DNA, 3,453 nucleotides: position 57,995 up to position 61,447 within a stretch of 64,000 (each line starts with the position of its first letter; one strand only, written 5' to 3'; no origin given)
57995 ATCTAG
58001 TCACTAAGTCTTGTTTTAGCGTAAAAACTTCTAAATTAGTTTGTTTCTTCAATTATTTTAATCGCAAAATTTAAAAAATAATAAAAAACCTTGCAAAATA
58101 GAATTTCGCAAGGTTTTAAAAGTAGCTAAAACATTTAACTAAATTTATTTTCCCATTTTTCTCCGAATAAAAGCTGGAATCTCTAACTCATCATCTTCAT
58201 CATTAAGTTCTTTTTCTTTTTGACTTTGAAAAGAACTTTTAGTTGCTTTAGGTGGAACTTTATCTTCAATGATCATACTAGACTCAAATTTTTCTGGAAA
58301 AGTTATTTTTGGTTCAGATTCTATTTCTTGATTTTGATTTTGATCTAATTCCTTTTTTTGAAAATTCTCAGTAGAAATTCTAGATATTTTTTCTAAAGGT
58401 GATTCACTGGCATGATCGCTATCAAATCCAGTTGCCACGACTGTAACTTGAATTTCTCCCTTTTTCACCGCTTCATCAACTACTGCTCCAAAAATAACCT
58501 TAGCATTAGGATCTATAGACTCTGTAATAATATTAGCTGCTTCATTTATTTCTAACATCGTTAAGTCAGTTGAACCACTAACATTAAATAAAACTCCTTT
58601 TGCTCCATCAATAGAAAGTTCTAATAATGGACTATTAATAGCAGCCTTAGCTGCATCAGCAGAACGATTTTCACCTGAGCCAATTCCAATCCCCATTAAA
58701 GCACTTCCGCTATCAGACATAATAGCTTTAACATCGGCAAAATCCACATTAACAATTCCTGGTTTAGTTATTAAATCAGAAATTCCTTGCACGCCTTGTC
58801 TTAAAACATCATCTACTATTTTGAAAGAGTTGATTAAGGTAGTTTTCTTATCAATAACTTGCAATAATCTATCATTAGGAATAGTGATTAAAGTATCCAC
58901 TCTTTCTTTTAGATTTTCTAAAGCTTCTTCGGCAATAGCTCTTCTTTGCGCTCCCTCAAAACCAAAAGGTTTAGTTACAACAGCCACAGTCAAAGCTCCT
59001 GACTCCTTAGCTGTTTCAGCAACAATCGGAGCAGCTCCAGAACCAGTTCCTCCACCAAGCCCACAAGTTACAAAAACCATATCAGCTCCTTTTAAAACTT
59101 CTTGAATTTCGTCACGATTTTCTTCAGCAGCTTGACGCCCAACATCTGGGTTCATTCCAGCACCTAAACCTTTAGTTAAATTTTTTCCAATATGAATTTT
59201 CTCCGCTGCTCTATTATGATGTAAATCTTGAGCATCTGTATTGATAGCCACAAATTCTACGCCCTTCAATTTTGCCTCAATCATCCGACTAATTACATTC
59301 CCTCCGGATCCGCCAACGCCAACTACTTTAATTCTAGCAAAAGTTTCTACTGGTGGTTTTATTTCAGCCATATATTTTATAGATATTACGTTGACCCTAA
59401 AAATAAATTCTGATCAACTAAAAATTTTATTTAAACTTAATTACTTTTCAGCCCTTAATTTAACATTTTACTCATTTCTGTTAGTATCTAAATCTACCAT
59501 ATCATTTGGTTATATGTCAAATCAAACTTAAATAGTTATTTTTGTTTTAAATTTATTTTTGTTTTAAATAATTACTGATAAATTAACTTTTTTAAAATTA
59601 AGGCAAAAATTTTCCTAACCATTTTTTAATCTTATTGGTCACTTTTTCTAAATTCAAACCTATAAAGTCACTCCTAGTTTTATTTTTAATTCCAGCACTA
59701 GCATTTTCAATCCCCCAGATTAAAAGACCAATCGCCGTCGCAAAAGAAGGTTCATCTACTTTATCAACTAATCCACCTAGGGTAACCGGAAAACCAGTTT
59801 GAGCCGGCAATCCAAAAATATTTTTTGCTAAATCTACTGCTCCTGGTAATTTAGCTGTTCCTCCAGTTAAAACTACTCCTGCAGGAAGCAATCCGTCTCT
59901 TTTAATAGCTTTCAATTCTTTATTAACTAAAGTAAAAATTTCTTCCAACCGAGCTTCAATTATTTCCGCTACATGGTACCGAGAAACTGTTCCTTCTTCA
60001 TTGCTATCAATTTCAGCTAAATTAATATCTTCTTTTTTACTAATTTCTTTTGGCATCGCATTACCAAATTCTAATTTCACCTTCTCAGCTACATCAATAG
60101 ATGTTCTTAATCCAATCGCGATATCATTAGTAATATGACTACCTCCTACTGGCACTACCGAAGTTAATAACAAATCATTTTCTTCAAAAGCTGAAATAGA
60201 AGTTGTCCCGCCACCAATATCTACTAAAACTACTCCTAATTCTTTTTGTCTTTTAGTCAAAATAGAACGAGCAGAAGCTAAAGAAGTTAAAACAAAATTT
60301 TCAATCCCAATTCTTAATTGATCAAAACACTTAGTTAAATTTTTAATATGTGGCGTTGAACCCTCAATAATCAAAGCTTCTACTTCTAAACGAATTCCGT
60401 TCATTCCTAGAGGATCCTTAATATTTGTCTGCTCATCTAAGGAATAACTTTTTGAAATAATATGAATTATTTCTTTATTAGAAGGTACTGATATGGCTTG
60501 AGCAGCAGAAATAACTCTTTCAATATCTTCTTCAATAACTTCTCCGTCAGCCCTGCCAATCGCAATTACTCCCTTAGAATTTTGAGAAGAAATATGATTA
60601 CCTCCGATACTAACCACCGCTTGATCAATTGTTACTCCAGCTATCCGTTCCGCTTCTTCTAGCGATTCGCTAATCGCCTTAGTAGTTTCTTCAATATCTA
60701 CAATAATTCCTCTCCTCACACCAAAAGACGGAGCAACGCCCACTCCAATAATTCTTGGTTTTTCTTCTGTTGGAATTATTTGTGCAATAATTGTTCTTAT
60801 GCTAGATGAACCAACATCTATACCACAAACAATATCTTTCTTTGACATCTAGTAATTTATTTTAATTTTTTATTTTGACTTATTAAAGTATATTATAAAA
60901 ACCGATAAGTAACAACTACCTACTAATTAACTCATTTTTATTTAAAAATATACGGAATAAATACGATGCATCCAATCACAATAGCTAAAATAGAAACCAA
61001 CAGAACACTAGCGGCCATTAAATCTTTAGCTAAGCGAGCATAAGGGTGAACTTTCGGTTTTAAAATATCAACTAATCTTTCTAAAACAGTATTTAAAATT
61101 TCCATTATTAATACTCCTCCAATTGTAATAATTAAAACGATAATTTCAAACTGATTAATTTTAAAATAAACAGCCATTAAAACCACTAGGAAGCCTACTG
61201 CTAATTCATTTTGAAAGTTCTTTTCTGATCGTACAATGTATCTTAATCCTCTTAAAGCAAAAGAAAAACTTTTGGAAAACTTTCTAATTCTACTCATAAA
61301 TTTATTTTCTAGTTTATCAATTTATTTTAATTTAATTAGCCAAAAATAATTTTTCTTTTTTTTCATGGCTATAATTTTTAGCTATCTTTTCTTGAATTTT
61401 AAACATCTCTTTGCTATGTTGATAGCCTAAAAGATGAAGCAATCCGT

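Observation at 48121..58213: Two near-identical ~3.1-kb direct repeats bracketing a 3.9-kb insert; copy 1 carries a 69-nt ftsZ 3' fragment that gives the duplication's direction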

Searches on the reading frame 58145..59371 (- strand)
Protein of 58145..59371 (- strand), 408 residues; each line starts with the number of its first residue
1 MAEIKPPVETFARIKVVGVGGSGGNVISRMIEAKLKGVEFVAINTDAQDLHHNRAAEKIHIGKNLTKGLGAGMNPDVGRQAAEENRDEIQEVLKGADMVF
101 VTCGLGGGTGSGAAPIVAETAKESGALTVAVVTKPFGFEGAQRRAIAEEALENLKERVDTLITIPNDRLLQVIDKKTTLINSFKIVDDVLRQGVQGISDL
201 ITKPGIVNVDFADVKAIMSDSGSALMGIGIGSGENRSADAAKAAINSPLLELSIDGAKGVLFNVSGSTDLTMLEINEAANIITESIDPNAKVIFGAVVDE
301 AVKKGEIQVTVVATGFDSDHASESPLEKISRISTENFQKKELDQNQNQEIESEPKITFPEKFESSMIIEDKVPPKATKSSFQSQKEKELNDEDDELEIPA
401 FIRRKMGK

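Call 6: search_protein_families(library=pfam, proteins=[window:58145-59371:-])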
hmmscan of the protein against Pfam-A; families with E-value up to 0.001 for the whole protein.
window:58145-59371:- (408 aa): 3 families
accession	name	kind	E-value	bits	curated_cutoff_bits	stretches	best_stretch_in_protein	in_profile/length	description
PF00091.31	Tubulin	-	2.5e-51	175.1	33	1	13-173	1-189/190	Tubulin/FtsZ family, GTPase domain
PF12327.13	FtsZ_C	-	2e-32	111.8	27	1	222-317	1-95/95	FtsZ family, C-terminal domain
PF13809.12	Tubulin_2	-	0.00023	21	27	0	16-58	2-53/356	Tubulin like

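Call 9: find_encoding_contigs(protein=window:58145-59371:-, flank=10000, max_places=10)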
Protein window:58145-59371:- (408 aa): 3 contigs read that carry it; 3 places shown.
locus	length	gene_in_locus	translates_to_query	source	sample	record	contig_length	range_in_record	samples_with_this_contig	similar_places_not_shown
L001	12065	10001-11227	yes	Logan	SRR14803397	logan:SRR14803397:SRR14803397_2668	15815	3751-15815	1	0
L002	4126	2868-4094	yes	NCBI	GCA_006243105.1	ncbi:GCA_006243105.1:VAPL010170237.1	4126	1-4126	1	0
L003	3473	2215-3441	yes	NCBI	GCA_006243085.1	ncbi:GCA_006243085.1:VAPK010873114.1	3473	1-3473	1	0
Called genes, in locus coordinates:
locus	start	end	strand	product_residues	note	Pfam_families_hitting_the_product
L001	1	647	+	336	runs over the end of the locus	PF02618:YceG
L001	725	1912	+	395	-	PF05496:RuvB_N, PF00004:AAA, PF07728:AAA_5 (faint), PF13173:AAA_14 (weak), PF16193:AAA_assoc_2, PF12002:MgsA_C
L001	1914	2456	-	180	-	PF01195:Pept_tRNA_hydro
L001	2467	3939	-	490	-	PF03816:LytR_cpsA_psr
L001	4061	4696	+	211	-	PF10502:Peptidase_S26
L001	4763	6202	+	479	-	PF13393:tRNA-synt_His, PF00587:tRNA-synt_2b, PF03129:HGTP_anticodon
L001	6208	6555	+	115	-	PF11969:DcpS_C, PF01230:HIT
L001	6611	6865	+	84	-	-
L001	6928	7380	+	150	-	PF09424:YqeY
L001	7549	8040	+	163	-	PF02130:YbeY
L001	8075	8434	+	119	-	PF01219:DAGK_prokar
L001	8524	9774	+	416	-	PF11104:PilM_2 (faint), PF02491:SHS2_FTSA, PF06277:EutA (weak), PF06723:MreB_Mbl, PF14450:FtsA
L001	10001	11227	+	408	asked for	PF00091:Tubulin, PF12327:FtsZ_C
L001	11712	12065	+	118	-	?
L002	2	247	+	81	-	?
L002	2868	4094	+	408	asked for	PF00091:Tubulin, PF12327:FtsZ_C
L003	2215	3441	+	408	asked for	PF00091:Tubulin, PF12327:FtsZ_C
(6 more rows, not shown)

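Call 17: find_related_loci(query=window:58145-59371:-, collection=genome_contigs, flank=10000)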
Query window:58145-59371:- (408 aa) in genome_contigs; peptide patterns used: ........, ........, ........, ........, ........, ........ (x = any residue, [..] = any of these).
600 stretches matched a pattern (row limit reached: there are more); 588 encode a relative of the query (tblastn E <= 1e-3); the best 80 are kept; 80 distinct loci.
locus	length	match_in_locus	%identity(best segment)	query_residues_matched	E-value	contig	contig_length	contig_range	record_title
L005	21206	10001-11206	85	1-408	0e+0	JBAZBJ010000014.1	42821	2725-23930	MAG: Parcubacteria group bacterium isolate SO_2017_GW1_11 NODE_4263_length_42821_cov_1.600951_OW334_2017, whole genome s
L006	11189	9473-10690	84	1-408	0e+0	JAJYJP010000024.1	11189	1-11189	MAG: bacterium isolate DBS2-1.bin163 NODE_11112_length_11189_cov_4.756735, whole genome shotgun sequence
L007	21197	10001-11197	83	1-408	0e+0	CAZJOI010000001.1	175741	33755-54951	MAG TPA_asm: uncultured Bdellovibrionales bacterium isolate SRP192927_co1_264 genome assembly, contig: NODE_27_length_17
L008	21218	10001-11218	77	1-408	0e+0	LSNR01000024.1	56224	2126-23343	MAG: Parcubacteria group bacterium M6-OD1-3 Contig13024, whole genome shotgun sequence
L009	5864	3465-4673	85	1-408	0e+0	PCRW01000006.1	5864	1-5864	MAG: Candidatus Moranbacteria bacterium CG23_combo_of_CG06-09_8_20_14_all_35_22 CG23_scaffold_13364_c, whole genome shot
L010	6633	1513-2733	80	1-408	0e+0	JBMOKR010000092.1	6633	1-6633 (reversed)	MAG: Patescibacteria group bacterium isolate Betzabe_MAG003 MAG003_92, whole genome shotgun sequence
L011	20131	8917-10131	81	1-408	0e+0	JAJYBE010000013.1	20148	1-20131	MAG: bacterium isolate BP8.bin61 NODE_3588_length_20148_cov_1.808801, whole genome shotgun sequence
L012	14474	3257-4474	75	1-408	0e+0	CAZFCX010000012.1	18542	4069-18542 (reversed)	MAG TPA_asm: uncultured Bdellovibrionales bacterium isolate SRP239243_co1_144 genome assembly, contig: NODE_4850_length_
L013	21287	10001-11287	72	1-408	0e+0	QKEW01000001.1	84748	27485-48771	MAG: bacterium isolate SZUA-486 scaffold_366, whole genome shotgun sequence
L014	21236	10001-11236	75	1-408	0e+0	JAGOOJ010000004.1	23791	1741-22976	MAG: Candidatus Moraniibacteriota bacterium isolate Gw_Eff_bin_190 Gw_Eff_4210_length_23791_cov_12.926259, whole genome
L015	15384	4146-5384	72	1-408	0e+0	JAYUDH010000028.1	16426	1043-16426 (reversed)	MAG: Candidatus Moraniibacteriota bacterium isolate GFS_7157 GFS_7157_27, whole genome shotgun sequence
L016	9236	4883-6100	74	1-408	0e+0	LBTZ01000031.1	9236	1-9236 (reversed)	MAG: Parcubacteria group bacterium GW2011_GWD2_38_11 US70_C0031, whole genome shotgun sequence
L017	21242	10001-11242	74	1-408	0e+0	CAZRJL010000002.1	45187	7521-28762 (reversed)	MAG TPA_asm: uncultured Bdellovibrionales bacterium isolate binchicken_co220_173 genome assembly, contig: NODE_426_lengt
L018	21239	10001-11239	74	1-408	0e+0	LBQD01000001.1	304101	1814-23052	MAG: Candidatus Moranbacteria bacterium GW2011_GWE2_35_2- UR69_C0001, whole genome shotgun sequence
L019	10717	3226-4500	71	1-408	1e-179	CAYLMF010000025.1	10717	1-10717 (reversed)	MAG TPA_asm: uncultured Bdellovibrionales bacterium isolate SRP286056_co1_478 genome assembly, contig: NODE_7936_length_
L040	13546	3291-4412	61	1-408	6e-149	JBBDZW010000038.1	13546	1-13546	MAG: Candidatus Paceibacterota bacterium isolate LejiaD_43_13 Lejia_D_7130_length_13546_cov_8, whole genome shotgun sequ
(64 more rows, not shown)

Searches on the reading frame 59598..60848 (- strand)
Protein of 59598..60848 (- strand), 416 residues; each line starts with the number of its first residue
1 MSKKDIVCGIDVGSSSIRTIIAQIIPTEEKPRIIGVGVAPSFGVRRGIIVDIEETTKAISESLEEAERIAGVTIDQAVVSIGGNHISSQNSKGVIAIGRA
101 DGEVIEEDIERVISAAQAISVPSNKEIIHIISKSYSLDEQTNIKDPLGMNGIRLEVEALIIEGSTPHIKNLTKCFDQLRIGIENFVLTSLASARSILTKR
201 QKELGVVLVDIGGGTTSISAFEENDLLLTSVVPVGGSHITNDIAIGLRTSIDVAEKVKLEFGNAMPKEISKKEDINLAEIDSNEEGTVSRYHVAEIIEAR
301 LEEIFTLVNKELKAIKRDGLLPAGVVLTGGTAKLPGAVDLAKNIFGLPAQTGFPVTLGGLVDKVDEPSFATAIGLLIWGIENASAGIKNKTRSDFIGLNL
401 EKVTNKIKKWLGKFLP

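Call 6: search_protein_families(library=pfam, proteins=[window:59598-60848:-])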
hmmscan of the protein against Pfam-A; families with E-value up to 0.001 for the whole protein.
window:59598-60848:- (416 aa): 6 families
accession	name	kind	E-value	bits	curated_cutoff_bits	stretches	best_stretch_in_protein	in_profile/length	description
PF14450.12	FtsA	-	2.7e-40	138.1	31.8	2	207-374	1-127/127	Cell division protein FtsA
PF02491.25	SHS2_FTSA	-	4.9e-27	94.5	25.4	1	83-161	1-78/79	SHS2 domain inserted in FTSA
PF06723.19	MreB_Mbl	-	1.7e-12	47.2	27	1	203-350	144-302/327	MreB/Mbl protein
PF11104.14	PilM_2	-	1.4e-06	28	27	1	182-260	157-236/340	Type IV pilus assembly protein PilM;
PF06277.17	EutA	-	6.8e-06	25.7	27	1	198-333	137-266/475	Ethanolamine utilisation protein EutA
PF00012.26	HSP70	-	0.0001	21.1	20.6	0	252-351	258-356/599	Hsp70 protein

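Call 49: find_encoding_contigs(protein=window:59598-60848:-, flank=10000, max_places=10)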
Protein window:59598-60848:- (416 aa): 2 contigs read that carry it; 1 place shown.
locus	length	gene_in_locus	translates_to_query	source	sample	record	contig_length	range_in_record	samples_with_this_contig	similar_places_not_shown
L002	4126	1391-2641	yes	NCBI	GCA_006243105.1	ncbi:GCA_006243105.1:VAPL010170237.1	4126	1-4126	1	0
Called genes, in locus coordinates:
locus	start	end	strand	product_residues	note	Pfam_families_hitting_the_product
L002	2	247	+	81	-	?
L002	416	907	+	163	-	PF02130:YbeY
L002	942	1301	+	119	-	PF01219:DAGK_prokar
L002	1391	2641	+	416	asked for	PF11104:PilM_2 (faint), PF02491:SHS2_FTSA, PF06277:EutA (weak), PF06723:MreB_Mbl, PF14450:FtsA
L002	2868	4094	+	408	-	PF00091:Tubulin, PF12327:FtsZ_C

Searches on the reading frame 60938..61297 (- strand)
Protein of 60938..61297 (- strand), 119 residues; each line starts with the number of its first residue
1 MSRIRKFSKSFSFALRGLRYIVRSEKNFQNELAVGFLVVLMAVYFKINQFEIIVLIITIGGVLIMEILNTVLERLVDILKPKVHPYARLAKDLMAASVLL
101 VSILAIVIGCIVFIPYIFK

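Call 6: search_protein_families(library=pfam, proteins=[window:60938-61297:-])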
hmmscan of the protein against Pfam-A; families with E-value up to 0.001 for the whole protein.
window:60938-61297:- (119 aa): 1 family
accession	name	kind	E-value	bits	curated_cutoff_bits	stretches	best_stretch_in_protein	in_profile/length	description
PF01219.24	DAGK_prokar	-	2.9e-30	104.5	22.3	1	13-113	2-102/102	Prokaryotic diacylglycerol kinase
